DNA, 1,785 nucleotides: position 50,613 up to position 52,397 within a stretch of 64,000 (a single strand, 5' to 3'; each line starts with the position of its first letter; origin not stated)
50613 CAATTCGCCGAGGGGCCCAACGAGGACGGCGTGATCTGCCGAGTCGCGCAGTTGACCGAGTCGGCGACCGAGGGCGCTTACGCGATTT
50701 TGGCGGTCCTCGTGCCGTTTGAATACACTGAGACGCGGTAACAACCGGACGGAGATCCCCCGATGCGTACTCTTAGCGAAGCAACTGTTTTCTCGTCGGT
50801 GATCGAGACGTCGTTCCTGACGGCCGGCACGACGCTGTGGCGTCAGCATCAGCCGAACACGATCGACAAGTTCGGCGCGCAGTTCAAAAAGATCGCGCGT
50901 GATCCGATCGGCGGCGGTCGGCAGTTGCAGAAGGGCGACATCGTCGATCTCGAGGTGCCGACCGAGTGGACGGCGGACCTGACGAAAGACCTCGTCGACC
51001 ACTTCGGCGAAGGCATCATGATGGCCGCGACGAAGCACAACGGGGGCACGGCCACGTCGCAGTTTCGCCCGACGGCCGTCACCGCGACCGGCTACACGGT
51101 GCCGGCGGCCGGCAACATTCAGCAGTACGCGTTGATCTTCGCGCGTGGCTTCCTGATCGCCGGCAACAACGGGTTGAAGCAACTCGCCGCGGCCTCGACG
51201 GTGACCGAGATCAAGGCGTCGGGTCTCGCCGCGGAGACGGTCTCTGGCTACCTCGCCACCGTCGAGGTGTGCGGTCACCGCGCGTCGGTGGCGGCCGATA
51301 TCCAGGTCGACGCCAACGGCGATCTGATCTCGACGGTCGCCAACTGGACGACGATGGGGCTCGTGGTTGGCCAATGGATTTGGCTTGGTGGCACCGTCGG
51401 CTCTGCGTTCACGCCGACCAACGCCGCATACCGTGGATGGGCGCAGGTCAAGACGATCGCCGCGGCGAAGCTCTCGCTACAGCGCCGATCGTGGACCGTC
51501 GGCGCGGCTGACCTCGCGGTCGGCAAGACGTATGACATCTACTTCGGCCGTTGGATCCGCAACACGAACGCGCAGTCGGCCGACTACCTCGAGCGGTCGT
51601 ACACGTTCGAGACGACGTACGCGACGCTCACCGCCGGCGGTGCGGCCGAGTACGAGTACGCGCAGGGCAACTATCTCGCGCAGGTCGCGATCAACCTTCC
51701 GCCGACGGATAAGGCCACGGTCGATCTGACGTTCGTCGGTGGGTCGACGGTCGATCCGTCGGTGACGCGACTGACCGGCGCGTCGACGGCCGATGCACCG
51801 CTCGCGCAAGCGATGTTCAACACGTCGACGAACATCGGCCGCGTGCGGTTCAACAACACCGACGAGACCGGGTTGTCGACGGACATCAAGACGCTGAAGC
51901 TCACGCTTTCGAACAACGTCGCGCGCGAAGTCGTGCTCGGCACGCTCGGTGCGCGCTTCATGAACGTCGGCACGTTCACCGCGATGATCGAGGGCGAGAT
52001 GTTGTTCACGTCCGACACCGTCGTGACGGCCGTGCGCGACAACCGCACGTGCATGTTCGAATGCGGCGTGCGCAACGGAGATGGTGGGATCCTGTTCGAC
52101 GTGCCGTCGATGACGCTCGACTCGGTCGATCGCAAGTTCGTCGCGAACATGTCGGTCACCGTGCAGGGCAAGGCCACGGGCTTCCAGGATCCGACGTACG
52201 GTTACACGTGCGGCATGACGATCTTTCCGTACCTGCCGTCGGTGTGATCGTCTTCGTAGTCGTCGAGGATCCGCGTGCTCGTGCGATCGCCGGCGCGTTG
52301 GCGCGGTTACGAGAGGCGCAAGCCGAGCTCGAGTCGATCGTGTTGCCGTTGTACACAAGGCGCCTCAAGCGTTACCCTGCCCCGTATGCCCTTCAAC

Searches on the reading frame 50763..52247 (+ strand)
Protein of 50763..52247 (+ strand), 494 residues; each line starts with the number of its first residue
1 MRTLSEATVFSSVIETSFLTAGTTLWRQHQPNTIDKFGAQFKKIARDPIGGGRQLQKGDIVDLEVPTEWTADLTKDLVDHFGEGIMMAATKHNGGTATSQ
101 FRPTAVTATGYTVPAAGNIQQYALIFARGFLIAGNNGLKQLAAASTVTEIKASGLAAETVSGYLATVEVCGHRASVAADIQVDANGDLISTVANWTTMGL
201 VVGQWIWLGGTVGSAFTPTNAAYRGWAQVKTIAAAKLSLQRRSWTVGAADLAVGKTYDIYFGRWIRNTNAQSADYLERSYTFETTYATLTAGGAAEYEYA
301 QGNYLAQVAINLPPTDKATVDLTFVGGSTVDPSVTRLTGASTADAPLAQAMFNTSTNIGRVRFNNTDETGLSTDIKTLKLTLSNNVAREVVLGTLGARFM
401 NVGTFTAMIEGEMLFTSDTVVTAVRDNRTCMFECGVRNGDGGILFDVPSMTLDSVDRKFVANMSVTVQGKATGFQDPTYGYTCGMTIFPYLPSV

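Call 89: search_protein_families(library=pfam, proteins=[window:50763-52247:+], max_evalue=0.001)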
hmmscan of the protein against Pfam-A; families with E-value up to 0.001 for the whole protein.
window:50763-52247:+ (494 aa): 1 family
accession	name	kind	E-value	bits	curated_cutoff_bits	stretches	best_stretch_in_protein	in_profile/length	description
PF18906.5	Phage_tube_2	-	2.1e-19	70.6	27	1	8-451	4-250/266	Phage tail tube protein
